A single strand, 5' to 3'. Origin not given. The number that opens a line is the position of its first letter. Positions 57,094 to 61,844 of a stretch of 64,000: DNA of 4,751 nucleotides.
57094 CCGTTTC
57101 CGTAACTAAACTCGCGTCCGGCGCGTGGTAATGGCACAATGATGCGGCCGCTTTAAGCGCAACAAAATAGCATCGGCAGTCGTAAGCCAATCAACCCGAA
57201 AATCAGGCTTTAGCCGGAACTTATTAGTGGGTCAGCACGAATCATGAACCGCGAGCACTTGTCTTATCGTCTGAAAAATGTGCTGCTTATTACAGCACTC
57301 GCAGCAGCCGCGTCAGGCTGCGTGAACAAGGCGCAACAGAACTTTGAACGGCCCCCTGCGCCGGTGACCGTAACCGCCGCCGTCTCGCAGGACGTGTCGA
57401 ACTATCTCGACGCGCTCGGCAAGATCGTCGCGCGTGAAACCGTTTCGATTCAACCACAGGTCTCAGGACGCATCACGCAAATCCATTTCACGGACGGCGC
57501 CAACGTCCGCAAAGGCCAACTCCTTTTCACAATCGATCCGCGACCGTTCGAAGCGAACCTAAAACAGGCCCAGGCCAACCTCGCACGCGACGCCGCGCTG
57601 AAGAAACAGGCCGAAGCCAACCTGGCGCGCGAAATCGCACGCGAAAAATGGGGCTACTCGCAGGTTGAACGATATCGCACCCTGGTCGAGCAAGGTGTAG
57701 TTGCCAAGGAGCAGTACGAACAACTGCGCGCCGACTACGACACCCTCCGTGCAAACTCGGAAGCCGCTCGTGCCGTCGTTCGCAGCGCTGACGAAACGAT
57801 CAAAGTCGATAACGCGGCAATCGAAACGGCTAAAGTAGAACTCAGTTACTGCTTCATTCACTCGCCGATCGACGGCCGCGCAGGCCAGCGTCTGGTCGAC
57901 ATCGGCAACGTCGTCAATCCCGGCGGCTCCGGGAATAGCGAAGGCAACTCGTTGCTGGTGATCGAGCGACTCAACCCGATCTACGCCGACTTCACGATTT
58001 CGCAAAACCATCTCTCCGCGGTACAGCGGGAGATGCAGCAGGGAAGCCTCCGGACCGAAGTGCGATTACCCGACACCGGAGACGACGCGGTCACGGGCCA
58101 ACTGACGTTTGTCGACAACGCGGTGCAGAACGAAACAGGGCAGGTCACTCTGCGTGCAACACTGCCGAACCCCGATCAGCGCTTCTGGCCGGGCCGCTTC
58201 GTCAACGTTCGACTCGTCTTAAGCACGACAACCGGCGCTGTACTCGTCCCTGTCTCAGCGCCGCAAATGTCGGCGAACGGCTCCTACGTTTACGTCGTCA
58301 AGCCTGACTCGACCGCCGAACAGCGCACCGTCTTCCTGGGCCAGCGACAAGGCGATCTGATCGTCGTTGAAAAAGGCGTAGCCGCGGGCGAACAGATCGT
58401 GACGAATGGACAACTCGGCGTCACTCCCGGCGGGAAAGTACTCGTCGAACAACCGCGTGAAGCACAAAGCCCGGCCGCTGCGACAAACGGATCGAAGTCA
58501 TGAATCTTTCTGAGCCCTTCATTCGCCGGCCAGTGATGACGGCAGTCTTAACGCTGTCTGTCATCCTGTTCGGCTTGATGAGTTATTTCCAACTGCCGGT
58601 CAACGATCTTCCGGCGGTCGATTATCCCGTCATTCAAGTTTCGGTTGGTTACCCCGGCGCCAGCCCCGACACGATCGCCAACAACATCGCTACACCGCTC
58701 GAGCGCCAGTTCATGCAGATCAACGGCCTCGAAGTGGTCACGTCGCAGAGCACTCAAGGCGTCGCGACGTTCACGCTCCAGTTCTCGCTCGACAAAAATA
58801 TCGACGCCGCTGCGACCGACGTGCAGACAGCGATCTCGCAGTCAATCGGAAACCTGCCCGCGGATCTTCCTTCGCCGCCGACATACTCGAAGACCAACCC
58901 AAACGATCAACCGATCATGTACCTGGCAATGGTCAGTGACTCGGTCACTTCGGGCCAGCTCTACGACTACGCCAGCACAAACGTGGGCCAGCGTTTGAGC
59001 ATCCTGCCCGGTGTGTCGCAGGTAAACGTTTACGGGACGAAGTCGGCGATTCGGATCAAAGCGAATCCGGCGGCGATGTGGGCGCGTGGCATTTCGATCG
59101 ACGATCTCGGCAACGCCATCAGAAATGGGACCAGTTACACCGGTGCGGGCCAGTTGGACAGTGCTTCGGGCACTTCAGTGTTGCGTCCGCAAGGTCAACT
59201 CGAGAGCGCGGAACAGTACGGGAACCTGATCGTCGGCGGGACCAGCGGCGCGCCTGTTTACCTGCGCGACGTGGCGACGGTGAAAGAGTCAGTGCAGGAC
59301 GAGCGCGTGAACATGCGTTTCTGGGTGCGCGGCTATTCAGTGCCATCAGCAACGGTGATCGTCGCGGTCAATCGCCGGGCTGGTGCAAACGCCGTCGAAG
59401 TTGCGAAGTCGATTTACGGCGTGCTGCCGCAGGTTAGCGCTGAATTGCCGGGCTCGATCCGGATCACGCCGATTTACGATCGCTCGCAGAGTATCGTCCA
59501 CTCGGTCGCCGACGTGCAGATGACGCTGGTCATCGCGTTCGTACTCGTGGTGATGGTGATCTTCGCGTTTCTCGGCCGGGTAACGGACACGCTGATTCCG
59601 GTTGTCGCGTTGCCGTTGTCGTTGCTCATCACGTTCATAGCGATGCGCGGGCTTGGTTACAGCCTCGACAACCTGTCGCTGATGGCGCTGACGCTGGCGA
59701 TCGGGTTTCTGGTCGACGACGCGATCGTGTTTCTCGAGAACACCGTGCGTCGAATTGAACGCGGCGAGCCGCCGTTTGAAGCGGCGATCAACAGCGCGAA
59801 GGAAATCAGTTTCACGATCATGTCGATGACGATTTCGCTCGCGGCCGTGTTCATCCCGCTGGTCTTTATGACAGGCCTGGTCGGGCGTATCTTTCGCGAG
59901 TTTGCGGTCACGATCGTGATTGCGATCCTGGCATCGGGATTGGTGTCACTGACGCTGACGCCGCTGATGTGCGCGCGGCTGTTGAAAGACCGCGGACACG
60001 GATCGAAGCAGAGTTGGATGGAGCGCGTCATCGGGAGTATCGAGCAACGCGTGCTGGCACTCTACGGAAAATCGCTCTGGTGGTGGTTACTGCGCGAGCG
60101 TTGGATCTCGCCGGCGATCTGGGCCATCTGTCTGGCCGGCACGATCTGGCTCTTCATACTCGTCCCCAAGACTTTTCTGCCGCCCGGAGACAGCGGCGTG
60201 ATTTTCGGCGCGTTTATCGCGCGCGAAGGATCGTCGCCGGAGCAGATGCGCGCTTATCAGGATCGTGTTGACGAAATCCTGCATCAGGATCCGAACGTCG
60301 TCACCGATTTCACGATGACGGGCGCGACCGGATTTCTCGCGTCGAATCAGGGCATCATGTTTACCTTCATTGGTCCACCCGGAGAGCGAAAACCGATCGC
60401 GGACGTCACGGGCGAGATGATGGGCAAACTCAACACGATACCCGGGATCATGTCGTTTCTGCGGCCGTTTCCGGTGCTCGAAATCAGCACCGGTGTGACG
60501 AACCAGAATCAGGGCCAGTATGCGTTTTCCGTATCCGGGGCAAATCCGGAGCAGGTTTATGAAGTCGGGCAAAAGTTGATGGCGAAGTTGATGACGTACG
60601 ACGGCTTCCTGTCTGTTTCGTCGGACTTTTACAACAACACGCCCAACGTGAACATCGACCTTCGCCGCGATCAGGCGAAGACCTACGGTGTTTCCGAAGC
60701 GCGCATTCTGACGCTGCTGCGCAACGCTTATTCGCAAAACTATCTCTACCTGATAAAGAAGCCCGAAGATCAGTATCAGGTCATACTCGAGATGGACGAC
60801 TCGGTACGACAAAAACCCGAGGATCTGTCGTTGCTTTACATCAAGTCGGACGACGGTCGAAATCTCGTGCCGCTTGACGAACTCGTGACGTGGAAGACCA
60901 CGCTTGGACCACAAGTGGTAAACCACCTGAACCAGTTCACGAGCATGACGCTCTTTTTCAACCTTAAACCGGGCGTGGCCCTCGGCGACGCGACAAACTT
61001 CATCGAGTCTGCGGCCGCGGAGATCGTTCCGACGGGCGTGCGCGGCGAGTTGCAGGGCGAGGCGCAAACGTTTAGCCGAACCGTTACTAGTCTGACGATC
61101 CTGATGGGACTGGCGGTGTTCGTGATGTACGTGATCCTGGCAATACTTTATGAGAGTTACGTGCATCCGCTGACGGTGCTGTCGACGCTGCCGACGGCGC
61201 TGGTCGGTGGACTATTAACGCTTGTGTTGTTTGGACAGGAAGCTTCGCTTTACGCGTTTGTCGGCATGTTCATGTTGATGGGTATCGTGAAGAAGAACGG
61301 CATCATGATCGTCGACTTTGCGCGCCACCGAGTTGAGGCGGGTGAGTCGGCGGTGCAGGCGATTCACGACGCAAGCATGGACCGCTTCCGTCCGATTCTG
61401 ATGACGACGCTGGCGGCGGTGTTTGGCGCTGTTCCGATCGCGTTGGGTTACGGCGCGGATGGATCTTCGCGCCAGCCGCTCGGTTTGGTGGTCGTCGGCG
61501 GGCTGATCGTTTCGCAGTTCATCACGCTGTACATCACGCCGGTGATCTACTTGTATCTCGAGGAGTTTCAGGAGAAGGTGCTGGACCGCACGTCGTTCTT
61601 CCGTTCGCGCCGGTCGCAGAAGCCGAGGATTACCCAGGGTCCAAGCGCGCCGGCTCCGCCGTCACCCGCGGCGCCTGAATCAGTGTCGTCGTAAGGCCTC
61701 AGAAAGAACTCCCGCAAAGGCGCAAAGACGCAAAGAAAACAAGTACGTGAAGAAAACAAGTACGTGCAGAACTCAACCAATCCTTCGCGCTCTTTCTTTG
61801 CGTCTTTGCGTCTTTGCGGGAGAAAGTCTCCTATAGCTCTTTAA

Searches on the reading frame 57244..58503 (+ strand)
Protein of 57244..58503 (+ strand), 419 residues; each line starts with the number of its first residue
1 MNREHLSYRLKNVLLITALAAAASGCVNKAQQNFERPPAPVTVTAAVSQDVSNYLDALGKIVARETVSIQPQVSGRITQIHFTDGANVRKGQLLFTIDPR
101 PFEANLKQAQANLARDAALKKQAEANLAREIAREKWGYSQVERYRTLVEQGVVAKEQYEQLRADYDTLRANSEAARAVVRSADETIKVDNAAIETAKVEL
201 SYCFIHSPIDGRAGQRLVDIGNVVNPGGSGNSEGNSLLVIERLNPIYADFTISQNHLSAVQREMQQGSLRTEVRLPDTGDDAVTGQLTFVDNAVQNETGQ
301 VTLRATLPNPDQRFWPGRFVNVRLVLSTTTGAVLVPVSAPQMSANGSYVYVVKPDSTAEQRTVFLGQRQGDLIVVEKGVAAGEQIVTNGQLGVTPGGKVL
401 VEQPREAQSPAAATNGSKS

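Call 54: search_protein_families(library=pfam, proteins=[window:57244-58503:+], max_evalue=0.00001)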
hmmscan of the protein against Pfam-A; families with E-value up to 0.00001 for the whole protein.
window:57244-58503:+ (419 aa): 3 families
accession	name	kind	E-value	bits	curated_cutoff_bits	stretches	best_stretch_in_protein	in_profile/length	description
PF16576.10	HlyD_D23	-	9.6e-17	61.4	30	1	53-320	4-214/214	Barrel-sandwich domain of CusB or HlyD membrane-fusion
PF13437.12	HlyD_3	-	1.3e-10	42.4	22.2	1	205-311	2-97/106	HlyD family secretion protein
PF13533.13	Biotin_lipoyl_2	-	1.9e-09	37.5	29.8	1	67-98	1-32/32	Biotin-lipoyl like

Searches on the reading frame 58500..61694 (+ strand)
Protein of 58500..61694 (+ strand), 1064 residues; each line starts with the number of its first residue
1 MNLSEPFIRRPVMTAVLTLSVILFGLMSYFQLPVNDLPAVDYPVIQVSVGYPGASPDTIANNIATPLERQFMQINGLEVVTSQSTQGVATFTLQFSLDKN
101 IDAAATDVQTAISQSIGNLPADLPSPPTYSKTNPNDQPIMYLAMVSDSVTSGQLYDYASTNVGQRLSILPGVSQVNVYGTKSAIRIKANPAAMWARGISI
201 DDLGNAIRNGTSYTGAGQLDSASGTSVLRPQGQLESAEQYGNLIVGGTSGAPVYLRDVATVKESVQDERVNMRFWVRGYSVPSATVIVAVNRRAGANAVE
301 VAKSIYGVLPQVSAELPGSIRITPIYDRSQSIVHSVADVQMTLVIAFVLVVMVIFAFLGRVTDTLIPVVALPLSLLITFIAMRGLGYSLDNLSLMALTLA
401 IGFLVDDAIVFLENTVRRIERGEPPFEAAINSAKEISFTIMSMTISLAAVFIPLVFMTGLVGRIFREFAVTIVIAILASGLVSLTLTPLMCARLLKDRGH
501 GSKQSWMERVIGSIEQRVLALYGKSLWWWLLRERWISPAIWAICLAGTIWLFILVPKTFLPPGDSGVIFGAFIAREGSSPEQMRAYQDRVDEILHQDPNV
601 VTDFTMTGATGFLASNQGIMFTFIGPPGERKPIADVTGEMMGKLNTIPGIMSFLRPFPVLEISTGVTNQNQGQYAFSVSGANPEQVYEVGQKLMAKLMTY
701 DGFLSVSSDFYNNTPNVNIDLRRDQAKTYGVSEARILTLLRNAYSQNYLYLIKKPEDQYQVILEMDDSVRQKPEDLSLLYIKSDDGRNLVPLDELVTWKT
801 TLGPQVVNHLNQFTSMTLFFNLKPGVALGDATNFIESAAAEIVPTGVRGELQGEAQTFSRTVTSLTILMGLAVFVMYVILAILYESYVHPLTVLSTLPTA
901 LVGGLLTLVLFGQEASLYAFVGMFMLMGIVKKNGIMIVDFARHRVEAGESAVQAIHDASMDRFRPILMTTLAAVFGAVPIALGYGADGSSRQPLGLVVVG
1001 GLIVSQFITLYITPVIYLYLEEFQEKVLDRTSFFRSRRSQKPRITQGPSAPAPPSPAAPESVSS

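Call 54: search_protein_families(library=pfam, proteins=[window:58500-61694:+], max_evalue=0.00001)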
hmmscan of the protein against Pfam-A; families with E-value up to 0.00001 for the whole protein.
window:58500-61694:+ (1064 aa): 1 family
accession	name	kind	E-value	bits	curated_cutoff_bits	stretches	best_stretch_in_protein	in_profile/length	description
PF00873.25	ACR_tran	-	4.5e-287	955.4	28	1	5-1020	3-1020/1021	AcrB/AcrD/AcrF family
